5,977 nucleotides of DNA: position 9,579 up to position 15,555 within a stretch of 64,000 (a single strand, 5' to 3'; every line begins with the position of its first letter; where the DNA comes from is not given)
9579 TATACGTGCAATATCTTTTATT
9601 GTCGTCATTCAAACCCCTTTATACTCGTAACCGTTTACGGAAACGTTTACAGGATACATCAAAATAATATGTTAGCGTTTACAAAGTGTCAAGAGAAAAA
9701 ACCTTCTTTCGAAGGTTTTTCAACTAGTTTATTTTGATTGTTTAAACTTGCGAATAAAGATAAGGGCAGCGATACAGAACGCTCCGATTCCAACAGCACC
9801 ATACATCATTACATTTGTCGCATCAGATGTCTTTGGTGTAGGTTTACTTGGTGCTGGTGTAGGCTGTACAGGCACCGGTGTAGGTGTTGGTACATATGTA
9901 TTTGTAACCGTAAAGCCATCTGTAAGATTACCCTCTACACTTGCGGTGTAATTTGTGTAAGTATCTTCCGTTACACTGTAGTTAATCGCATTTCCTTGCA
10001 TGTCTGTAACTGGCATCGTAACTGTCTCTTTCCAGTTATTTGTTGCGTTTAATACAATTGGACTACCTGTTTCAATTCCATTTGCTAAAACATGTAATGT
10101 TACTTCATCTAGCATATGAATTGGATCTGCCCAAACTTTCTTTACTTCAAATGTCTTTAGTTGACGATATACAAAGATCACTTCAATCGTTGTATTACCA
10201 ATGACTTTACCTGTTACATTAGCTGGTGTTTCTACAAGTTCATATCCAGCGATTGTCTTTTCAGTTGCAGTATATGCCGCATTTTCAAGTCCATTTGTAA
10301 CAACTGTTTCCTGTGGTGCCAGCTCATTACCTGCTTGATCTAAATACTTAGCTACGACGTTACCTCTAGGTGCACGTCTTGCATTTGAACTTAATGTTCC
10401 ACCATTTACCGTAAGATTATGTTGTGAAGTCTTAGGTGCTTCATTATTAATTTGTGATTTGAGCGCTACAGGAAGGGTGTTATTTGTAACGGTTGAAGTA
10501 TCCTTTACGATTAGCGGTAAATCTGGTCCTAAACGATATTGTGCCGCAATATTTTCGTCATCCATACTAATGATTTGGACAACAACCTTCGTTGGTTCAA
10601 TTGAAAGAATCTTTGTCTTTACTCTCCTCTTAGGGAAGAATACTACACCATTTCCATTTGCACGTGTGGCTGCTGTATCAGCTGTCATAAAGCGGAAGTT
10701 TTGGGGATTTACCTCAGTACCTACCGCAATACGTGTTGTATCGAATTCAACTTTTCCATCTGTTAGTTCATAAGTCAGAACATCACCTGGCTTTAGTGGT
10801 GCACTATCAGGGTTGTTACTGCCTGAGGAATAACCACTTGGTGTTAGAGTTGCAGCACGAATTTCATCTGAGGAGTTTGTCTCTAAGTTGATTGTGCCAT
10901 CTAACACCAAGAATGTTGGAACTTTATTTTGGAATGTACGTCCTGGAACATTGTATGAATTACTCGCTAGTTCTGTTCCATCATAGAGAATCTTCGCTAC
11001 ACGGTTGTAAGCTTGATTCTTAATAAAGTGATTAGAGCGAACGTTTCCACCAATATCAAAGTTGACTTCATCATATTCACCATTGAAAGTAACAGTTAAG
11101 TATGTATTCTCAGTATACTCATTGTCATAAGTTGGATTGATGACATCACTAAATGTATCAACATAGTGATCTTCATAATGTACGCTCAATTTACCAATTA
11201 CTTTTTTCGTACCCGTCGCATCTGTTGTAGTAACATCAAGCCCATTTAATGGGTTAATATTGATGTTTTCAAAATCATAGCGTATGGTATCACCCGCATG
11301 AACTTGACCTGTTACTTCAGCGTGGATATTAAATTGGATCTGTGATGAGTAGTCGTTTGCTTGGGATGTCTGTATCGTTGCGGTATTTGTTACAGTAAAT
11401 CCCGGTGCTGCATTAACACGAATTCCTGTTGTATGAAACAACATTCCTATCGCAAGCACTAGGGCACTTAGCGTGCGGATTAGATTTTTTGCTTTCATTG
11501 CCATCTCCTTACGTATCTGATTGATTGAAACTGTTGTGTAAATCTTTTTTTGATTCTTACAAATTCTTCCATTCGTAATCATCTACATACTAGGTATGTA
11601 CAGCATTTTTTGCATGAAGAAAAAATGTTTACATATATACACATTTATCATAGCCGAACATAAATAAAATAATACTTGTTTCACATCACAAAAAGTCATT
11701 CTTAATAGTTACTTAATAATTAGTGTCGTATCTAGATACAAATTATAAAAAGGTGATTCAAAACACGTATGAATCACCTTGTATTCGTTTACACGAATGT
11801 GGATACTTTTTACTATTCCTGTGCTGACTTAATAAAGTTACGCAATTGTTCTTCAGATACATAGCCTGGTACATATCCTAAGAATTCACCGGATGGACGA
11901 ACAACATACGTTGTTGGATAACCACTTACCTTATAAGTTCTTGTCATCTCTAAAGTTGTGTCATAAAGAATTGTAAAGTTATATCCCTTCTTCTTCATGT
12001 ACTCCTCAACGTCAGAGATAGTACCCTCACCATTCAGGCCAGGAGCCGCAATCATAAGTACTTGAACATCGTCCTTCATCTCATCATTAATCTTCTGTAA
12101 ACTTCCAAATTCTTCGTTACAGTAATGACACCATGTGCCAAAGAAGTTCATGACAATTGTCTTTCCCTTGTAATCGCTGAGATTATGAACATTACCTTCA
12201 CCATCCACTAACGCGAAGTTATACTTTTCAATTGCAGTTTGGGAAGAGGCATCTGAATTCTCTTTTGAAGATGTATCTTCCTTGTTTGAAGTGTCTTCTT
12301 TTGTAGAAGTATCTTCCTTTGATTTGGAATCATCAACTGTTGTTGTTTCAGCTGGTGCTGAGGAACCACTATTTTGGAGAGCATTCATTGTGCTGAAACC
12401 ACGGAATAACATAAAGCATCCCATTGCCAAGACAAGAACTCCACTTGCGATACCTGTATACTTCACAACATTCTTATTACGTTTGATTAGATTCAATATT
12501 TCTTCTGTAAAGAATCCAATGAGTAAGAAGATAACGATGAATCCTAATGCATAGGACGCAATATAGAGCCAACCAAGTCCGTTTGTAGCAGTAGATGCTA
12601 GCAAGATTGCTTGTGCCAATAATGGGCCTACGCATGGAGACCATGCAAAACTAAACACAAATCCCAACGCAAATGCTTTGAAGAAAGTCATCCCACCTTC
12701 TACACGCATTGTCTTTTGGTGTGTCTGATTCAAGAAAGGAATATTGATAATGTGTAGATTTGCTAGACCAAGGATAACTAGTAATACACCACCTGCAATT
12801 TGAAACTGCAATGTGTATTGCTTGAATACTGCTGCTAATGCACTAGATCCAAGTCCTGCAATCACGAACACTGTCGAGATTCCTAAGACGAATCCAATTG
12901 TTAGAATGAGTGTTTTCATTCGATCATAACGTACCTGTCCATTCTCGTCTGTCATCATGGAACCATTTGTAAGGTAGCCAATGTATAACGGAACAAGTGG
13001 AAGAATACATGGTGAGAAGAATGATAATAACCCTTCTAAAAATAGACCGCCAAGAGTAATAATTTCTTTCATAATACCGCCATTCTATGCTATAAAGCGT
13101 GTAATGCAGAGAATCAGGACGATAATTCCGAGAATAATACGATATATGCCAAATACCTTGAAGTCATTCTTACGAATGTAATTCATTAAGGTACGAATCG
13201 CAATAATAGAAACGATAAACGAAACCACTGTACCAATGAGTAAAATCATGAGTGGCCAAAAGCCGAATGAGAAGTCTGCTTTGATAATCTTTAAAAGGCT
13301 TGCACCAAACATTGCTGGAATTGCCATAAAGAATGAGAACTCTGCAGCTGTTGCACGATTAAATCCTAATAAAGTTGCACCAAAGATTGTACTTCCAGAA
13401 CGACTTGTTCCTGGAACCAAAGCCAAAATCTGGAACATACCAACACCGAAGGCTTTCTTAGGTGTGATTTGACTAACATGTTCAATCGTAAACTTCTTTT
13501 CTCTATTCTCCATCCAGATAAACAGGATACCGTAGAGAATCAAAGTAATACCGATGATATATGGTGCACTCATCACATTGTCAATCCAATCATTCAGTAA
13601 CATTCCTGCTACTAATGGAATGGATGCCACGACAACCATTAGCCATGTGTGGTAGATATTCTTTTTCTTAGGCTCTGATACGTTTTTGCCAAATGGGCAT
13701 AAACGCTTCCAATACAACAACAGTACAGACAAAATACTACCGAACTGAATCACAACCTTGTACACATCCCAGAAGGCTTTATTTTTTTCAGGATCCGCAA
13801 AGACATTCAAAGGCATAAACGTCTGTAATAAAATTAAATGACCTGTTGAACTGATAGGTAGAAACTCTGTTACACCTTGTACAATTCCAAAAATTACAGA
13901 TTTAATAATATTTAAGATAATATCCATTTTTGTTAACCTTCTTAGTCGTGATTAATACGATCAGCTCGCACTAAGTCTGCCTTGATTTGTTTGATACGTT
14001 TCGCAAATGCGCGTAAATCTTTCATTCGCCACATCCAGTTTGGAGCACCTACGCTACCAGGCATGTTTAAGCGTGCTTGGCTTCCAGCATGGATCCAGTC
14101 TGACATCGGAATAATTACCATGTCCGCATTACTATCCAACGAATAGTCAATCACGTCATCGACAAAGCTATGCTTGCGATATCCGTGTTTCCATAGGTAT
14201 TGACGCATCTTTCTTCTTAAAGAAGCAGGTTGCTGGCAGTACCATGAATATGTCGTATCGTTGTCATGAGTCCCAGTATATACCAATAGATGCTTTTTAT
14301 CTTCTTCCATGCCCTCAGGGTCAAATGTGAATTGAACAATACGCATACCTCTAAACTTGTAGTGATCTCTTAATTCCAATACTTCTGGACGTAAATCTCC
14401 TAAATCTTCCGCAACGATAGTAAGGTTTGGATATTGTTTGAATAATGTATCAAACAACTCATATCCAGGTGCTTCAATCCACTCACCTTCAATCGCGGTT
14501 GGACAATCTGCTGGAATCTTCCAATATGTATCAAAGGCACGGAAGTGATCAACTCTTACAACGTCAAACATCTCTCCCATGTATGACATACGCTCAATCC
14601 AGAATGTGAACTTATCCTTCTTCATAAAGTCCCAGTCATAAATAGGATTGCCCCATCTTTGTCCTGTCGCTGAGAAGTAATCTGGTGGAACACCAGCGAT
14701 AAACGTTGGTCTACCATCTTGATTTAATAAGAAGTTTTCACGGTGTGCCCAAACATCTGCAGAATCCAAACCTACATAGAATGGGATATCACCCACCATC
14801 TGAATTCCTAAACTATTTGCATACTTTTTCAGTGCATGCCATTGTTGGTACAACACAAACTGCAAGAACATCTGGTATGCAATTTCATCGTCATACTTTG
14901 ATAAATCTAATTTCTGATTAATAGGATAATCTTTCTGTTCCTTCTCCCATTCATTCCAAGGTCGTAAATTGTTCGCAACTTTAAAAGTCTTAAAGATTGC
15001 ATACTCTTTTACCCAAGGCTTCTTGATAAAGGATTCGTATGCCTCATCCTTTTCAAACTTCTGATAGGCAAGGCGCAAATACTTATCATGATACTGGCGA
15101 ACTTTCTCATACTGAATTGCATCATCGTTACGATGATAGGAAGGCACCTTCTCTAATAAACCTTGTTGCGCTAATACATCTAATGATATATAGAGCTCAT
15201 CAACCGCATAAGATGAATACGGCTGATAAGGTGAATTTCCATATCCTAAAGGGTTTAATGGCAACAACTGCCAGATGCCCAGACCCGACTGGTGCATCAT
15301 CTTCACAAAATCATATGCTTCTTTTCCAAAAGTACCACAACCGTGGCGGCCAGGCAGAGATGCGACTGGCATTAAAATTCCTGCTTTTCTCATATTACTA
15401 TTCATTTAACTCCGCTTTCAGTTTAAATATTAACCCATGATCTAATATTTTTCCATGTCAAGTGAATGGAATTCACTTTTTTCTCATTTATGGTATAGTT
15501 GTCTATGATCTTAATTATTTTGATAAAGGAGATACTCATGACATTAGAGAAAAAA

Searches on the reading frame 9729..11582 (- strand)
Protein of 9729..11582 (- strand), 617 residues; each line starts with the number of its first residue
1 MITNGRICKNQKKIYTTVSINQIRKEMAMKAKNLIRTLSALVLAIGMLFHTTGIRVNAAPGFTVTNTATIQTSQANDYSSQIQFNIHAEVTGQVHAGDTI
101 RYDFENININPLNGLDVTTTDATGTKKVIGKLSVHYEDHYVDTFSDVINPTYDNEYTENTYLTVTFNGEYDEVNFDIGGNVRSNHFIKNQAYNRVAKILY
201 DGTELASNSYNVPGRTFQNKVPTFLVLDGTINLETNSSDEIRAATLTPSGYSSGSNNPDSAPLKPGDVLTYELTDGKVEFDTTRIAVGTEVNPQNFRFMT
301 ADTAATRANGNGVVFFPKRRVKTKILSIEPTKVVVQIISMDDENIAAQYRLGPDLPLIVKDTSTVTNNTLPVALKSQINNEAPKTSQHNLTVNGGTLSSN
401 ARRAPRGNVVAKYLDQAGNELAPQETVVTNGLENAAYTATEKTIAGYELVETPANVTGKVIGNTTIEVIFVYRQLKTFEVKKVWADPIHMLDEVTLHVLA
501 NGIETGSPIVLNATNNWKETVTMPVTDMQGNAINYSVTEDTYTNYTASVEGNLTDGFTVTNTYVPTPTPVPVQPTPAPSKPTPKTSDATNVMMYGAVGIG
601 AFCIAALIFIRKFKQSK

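Call 45: search_protein_families(library=pfam, proteins=[window:9729-11582:-], max_evalue=0.00001)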
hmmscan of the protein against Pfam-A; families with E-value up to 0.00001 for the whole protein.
window:9729-11582:- (617 aa): 2 families
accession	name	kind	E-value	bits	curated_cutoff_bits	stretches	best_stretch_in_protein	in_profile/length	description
PF06458.18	MucBP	-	1.7e-13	51.5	23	1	408-473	1-63/63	MucBP domain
PF05738.19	Cna_B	-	9.7e-13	48.8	22.3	1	479-562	2-87/87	Cna protein B-type domain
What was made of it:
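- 9729..11582 (-): Third protein in the window with the same signal: MucBP + CnaB surface protein ending PTPKTSD, hydrophobic segment, RKFKQSK. The true start is probably Met29 (11498), giving 589 aa. Pfam MucBP 408-473 and Cna_B 479-562 (call 45).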

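Call 63: search_protein_families(library=ncbifam, proteins=[window:9729-11582:-], max_evalue=1)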
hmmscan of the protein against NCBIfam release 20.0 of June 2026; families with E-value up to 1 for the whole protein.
window:9729-11582:- (617 aa): 1 family
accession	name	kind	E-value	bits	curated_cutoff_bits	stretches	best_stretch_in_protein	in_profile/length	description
TIGR04308.1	repeat_SSSPR51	repeat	6.1e-05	23.2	35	1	412-460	2-40/49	SSSPR51 repeat surface protein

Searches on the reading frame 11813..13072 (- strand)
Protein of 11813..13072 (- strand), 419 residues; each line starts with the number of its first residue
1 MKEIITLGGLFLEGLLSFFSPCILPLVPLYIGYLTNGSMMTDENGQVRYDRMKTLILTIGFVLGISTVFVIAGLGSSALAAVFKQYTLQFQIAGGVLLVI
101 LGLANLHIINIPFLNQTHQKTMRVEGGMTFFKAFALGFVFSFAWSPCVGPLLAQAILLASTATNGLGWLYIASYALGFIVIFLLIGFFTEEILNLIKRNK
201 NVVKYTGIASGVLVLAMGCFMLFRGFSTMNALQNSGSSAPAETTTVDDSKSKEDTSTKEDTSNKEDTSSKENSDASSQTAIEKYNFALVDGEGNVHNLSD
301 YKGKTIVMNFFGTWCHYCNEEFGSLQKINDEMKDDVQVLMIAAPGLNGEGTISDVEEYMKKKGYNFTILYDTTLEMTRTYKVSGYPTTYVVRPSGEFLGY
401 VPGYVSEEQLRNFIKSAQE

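Call 43: search_protein_families(library=pfam, proteins=[window:11813-13072:-], max_evalue=0.00001)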
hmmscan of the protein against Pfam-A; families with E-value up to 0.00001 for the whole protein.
window:11813-13072:- (419 aa): 6 families
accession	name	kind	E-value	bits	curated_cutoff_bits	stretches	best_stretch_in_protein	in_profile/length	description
PF00578.27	AhpC-TSA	-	5e-19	68.9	26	1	285-395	7-119/124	AhpC/TSA family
PF08534.16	Redoxin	-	4.1e-16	59.5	26.6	1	285-391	8-122/148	Redoxin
PF02683.22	DsbD_TM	-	1.7e-15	57.3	27.1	1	5-223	3-216/219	Cytochrome C biogenesis protein transmembrane domain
PF13098.12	Thioredoxin_2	-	1.6e-07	32.1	27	1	302-412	4-102/104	Thioredoxin-like domain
PF00085.26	Thioredoxin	-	2.3e-06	28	23.5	0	303-341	18-56/103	Thioredoxin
PF13905.12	Thioredoxin_8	-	2.8e-06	28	27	1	303-396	1-93/94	Thioredoxin-like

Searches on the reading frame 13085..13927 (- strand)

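Call 43: search_protein_families(library=pfam, proteins=[window:13085-13927:-], max_evalue=0.00001)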
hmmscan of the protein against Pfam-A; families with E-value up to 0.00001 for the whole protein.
window:13085-13927:- (280 aa): 1 family
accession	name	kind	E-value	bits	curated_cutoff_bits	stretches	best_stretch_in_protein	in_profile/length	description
PF02673.24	BacA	-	6.1e-83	278.9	33.4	1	11-269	2-257/257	Bacitracin resistance protein BacA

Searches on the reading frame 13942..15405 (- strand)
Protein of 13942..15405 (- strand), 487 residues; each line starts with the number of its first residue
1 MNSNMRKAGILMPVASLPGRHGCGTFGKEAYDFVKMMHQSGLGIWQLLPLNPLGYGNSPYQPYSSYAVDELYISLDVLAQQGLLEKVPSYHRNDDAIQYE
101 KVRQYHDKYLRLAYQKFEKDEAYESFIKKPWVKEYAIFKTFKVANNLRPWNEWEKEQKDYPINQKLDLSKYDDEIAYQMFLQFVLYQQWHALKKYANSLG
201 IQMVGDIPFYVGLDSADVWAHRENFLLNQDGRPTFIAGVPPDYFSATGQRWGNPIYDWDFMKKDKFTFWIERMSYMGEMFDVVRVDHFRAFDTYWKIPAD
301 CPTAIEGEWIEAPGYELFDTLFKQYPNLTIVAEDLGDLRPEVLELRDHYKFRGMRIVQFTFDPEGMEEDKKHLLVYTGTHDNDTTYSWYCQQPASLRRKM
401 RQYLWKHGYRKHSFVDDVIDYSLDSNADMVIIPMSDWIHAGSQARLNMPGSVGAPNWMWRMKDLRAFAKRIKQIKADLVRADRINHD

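Call 43: search_protein_families(library=pfam, proteins=[window:13942-15405:-], max_evalue=0.00001)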
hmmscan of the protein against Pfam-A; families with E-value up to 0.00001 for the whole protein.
window:13942-15405:- (487 aa): 1 family
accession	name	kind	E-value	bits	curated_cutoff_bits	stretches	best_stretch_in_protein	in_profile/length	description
PF02446.23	Glyco_hydro_77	-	2e-149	498.9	25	1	12-462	1-460/465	4-alpha-glucanotransferase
